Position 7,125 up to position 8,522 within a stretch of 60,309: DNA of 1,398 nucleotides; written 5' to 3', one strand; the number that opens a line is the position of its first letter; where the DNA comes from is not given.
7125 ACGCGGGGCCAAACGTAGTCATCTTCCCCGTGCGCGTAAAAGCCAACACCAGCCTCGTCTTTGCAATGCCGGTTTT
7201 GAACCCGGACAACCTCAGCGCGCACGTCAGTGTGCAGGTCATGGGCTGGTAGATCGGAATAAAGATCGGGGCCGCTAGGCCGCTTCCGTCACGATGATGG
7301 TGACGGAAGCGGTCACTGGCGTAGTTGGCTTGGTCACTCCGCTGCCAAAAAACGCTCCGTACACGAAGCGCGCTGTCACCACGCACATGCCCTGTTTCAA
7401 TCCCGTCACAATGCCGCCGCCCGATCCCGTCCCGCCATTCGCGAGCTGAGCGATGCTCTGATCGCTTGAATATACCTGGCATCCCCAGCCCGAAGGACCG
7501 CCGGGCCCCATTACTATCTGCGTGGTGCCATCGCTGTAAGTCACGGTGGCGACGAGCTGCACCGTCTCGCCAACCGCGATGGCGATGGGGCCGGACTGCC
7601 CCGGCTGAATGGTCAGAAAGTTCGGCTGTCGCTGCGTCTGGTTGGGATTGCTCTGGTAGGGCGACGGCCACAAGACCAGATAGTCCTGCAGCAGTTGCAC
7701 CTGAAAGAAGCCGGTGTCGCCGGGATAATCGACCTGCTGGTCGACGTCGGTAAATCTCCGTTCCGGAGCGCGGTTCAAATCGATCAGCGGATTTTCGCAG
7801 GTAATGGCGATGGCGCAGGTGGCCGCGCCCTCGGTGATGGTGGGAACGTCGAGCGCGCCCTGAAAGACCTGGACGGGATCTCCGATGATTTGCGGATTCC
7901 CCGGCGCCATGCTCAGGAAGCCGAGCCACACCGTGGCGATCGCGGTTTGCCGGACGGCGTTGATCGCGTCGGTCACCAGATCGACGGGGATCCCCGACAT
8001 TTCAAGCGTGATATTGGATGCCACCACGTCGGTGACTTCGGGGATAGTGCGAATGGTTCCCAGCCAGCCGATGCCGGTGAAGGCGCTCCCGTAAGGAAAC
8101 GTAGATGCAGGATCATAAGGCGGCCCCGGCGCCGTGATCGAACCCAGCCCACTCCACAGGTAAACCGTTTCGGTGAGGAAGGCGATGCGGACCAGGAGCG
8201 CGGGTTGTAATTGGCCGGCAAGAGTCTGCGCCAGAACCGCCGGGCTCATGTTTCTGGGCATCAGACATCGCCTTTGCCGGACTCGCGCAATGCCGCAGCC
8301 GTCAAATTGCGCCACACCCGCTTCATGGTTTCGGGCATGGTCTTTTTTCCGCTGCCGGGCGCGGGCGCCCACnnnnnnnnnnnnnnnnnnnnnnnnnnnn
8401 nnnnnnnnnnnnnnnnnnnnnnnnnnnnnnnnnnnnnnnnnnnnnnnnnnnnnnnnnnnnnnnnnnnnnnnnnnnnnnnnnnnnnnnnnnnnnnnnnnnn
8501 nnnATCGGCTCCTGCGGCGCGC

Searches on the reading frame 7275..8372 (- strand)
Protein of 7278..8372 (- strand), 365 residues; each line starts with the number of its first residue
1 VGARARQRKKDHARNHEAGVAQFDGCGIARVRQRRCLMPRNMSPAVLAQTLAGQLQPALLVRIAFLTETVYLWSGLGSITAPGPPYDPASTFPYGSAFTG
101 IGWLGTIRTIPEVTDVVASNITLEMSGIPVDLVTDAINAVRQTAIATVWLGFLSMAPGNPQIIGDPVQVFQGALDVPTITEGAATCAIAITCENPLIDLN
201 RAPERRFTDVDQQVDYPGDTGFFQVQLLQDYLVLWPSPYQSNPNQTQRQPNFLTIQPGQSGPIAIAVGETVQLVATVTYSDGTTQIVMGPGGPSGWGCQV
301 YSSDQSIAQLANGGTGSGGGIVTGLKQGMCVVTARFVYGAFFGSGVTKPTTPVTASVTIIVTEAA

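Call 10: search_protein_families(library=pfam, proteins=[window:7278-8372:-], max_evalue=0.01)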
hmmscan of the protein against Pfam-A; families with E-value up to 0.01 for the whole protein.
window:7278-8372:- (365 aa): 0 families

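Call 12: search_protein_families(library=phrogs, proteins=[window:7278-8372:-], max_evalue=0.01)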
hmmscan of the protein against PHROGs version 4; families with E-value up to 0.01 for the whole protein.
window:7278-8372:- (365 aa): 2 families
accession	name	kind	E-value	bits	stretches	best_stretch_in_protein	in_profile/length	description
phrog_2048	-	tail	1e-30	108.1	1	33-256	169-378/390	tail protein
phrog_10059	-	unknown function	0.0058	16.4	0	264-340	195-251/345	-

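Call 26: find_homologous_proteins(query=window:7275-8261:-, max_evalue=0.00001)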
Query window:7275-8261:- (328 aa): 84 proteins with E <= 0.00001 among 3472 candidates.
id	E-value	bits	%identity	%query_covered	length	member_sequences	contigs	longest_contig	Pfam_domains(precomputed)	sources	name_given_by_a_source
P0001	3.3e-209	712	100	99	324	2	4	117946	-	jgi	jgi:hypothetical protein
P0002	2.1e-143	496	70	99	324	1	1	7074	-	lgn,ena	-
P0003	8.5e-139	481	66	100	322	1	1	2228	PF02368.25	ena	-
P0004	3.4e-136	472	69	99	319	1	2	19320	-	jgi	jgi:hypothetical protein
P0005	3.0e-131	456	65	99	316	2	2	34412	PF02368.25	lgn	-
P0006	3.4e-128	446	67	100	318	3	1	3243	PF02368.25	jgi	jgi:hypothetical protein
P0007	1.7e-125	437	63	100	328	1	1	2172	-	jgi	-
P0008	3.2e-125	436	63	100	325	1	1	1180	-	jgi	-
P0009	5.6e-123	429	62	100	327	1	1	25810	-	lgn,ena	-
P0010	8.5e-121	421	62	99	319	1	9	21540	-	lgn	-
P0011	4.1e-120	419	60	99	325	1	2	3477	-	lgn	-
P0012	4.8e-120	419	63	98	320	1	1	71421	PF02368.25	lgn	-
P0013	1.5e-118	414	60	100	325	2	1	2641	-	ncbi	-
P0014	9.1e-118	412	63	99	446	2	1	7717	-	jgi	-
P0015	1.2e-117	411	79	77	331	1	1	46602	-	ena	-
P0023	1.0e-108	382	59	97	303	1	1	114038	PF02368.25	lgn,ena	-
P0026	2.7e-104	367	58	93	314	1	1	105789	PF02368.25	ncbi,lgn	-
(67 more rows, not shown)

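Call 27: find_encoding_contigs(protein=P0023, flank=10000, max_places=2)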
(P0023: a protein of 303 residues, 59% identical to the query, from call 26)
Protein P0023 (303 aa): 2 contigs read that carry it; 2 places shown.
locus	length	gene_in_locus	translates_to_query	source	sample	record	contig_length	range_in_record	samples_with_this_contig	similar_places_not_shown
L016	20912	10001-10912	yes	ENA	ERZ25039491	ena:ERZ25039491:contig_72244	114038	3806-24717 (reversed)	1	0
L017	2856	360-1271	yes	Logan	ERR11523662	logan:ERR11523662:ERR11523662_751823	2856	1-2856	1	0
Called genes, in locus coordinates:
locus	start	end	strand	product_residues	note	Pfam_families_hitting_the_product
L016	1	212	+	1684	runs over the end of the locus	-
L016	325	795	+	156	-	-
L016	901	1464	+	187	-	-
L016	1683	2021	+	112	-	-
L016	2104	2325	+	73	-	-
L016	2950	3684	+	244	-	-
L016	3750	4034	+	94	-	-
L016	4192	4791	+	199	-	-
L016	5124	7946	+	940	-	-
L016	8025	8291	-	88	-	-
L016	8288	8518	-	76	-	-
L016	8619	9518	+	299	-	-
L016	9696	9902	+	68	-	-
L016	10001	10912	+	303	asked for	PF02368:Big_2 (faint)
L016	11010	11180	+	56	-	-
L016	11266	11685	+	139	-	PF22262:DUF6950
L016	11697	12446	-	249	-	PF01555:N6_N4_Mtase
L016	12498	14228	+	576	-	-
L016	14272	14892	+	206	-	-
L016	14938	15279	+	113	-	-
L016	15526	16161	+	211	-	-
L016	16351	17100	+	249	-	-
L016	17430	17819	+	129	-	-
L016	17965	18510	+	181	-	-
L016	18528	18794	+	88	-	-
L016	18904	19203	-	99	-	PF00216:Bac_DNA_binding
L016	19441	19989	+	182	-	-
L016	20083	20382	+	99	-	-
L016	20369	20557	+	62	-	-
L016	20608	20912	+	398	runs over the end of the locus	PF00589:Phage_integrase, PF09397:FtsK_gamma, PF00589:Phage_integrase (weak)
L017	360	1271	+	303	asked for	PF02368:Big_2 (faint)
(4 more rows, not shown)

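Call 28: find_encoding_contigs(protein=P0026, flank=10000, max_places=2)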
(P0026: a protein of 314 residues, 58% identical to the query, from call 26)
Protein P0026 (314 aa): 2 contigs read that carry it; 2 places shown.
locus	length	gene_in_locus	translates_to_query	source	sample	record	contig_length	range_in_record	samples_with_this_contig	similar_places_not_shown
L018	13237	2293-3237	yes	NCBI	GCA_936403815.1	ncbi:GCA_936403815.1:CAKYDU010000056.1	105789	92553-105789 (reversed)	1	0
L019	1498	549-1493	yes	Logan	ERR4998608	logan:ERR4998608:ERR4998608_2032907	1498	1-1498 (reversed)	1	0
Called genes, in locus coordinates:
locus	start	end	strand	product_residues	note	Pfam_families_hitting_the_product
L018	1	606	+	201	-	?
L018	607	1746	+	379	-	-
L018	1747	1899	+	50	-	-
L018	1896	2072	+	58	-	-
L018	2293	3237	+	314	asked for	PF02368:Big_2 (weak)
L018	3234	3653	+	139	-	PF22262:DUF6950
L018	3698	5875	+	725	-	-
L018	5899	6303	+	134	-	-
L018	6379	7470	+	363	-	-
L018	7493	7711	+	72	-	-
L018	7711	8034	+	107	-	-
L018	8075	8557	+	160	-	-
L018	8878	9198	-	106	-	PF00216:Bac_DNA_binding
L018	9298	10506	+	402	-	PF00589:Phage_integrase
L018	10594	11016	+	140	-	-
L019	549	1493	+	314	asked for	PF02368:Big_2 (weak)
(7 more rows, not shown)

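Call 29: search_protein_families(library=phrogs, max_evalue=0.01, proteins=[L016:325-792:+, L016:901-1461:+, L016:1683-2018:+, L016:2950-3681:+, L016:3750-4031:+, L016:4192-4788:+, L016:5124-7943:+, L016:8619-9515:+, L016:12498-14225:+, L016:14272-14889:+])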
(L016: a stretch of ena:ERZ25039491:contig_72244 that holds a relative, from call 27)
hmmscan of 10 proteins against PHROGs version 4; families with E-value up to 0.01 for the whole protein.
L016:325-792:+ (156 aa): 1 family
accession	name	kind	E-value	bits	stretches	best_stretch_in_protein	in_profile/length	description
phrog_158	-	tail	1.9e-07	31.9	1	6-128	17-152/376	major tail protein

L016:901-1461:+ (187 aa): 1 family
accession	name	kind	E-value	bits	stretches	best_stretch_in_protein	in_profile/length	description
phrog_158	-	tail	7.3e-09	36.5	1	43-180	19-162/376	major tail protein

L016:1683-2018:+ (112 aa): 1 family
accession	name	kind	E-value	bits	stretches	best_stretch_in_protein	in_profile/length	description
phrog_24420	-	unknown function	0.0027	18.9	1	45-80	10-45/62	-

L016:2950-3681:+ (244 aa): 0 families

L016:3750-4031:+ (94 aa): 0 families

L016:4192-4788:+ (199 aa): 2 families
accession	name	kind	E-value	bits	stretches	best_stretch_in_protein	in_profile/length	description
phrog_5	-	connector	4.1e-12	47.4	1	3-194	91-210/239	tail completion or Neck1 protein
phrog_17053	-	unknown function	0.0015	19.6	1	159-185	20-46/59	-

L016:5124-7943:+ (940 aa): 0 families

L016:8619-9515:+ (299 aa): 1 family
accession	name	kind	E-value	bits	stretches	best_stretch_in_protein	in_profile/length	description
phrog_1302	-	tail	1.7e-16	61.3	2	12-131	9-125/201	distal tail protein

L016:12498-14225:+ (576 aa): 7 families
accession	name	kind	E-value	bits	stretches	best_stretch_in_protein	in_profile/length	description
phrog_5616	-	tail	1.1e-39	137.5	1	7-557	10-501/873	tail fiber protein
phrog_31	-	tail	1.8e-26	93.3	1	272-511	526-746/1565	central tail fiber J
phrog_37728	-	unknown function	8e-08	30.8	1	249-391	172-310/1894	-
phrog_1101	-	tail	6.6e-06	25.2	1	278-314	227-263/1405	tail protein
phrog_25032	-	unknown function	0.0002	19.7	1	259-315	196-252/1978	-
phrog_1727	-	tail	0.00047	18.9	1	274-397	273-390/1174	tail protein and host specificity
phrog_6284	-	tail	0.0013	17.5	1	271-311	155-195/1280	tail protein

L016:14272-14889:+ (206 aa): 1 family
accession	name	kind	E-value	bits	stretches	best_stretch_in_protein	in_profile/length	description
phrog_6402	-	other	0.0019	19.4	1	20-72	37-91/111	deoxyribonucleoside 5' monophosphate phosphatase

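Call 30: find_homologous_proteins(query=L016:5124-7943:+, max_evalue=0.00001)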
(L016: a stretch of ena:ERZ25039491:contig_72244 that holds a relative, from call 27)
Query L016:5124-7943:+ (940 aa): 35 proteins with E <= 0.00001 among 8000 candidates.
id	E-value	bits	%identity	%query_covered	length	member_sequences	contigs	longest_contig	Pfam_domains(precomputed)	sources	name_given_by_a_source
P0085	0.0e+0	1969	100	100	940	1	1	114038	-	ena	-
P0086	8.0e-236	804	48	100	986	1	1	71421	-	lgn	-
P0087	5.5e-227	774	46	100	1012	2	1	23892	-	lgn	-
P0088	2.2e-219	749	45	100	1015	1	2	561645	-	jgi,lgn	jgi:hypothetical protein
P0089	2.6e-212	726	43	99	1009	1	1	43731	-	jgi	jgi:hypothetical protein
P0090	2.3e-196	673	44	84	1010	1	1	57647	-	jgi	jgi:hypothetical protein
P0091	1.0e-194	668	43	83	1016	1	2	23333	-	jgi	jgi:hypothetical protein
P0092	3.0e-193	663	43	99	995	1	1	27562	-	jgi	jgi:hypothetical protein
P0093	2.1e-190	653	41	100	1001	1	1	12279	-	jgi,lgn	jgi:hypothetical protein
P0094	3.5e-188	646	43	100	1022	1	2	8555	-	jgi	-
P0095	1.8e-186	640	44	100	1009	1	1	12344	-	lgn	-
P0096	6.1e-186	639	41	100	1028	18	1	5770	-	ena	-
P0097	1.4e-179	618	42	100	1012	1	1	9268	-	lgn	-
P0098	1.6e-179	617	41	100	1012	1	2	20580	-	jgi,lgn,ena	jgi:hypothetical protein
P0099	3.5e-179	616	42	99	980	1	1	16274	-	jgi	jgi:hypothetical protein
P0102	4.2e-152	527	40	95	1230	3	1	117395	-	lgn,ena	-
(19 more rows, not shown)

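Call 31: find_encoding_contigs(protein=P0102, flank=10000, max_places=3)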
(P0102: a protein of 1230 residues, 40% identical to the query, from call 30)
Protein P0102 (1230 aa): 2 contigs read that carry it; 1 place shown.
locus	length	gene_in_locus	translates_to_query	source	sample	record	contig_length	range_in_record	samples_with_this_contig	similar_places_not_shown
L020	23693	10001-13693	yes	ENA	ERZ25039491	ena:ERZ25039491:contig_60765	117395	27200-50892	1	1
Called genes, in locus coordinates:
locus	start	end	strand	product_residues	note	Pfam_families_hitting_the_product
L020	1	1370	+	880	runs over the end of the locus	PF13229:Beta_helix (weak)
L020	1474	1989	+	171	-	-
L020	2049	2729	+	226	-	-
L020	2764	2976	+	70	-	-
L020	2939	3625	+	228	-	-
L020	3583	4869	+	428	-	-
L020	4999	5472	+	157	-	-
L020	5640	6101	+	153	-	-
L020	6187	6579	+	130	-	-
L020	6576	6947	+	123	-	-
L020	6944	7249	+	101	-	-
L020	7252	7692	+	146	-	-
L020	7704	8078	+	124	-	-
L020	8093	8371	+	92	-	-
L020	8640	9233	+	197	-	PF04883:HK97-gp10_like (weak)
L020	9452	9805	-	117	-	-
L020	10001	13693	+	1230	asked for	-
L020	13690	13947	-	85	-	-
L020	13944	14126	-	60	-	-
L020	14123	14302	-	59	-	-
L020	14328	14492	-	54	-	-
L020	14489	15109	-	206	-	PF24623:Phage_zn_bind_8 (weak)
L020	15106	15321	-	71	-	-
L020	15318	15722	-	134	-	-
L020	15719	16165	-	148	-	PF28055:VVA0879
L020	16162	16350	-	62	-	-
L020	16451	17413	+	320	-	-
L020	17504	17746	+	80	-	-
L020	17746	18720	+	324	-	-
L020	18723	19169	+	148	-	PF22262:DUF6950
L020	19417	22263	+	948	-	-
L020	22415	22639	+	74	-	-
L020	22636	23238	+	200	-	PF01832:Glucosaminidase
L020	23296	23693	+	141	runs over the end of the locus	-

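Call 33: search_protein_families(library=phrogs, max_evalue=0.01, proteins=[L020:3-1367:+, L020:1474-1986:+, L020:2049-2726:+, L020:2939-3622:+, L020:3583-4866:+, L020:4999-5469:+, L020:5640-6098:+, L020:8640-9230:+, L020:10001-13690:+, L020:16451-17410:+])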
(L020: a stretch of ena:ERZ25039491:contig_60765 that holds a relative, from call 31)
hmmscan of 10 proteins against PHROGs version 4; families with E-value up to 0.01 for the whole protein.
L020:3-1367:+ (455 aa): 0 families

L020:1474-1986:+ (171 aa): 0 families

L020:2049-2726:+ (226 aa): 1 family
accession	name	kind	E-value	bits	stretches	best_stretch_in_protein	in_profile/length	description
phrog_5417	-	unknown function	5e-07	30.7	1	97-225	32-155/156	-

L020:2939-3622:+ (228 aa): 3 families
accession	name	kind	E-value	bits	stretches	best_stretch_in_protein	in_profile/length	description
phrog_323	-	transcription regulation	0.00033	21.3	1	87-197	122-235/319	transcriptional regulator, D5-like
phrog_664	-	DNA, RNA and nucleotide metabolism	0.00095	20.1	1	132-191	54-112/210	DNA binding protein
phrog_836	-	transcription regulation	0.0085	17.2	0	131-156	97-122/133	late transcriptional activator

L020:3583-4866:+ (428 aa): 0 families

L020:4999-5469:+ (157 aa): 1 family
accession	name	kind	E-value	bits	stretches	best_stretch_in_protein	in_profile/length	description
phrog_158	-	tail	1.8e-10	41.8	1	7-135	17-156/376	major tail protein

L020:5640-6098:+ (153 aa): 1 family
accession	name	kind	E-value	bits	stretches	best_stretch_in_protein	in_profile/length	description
phrog_158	-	tail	1.6e-06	28.8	1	12-140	21-155/376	major tail protein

L020:8640-9230:+ (197 aa): 1 family
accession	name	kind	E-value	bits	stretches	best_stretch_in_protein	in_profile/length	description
phrog_5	-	connector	9.6e-09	36.4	1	6-181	94-199/239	tail completion or Neck1 protein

L020:10001-13690:+ (1230 aa): 0 families

L020:16451-17410:+ (320 aa): 1 family
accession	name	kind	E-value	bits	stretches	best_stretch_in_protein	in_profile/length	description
phrog_1302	-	tail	2.9e-19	70.4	2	48-152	26-126/201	distal tail protein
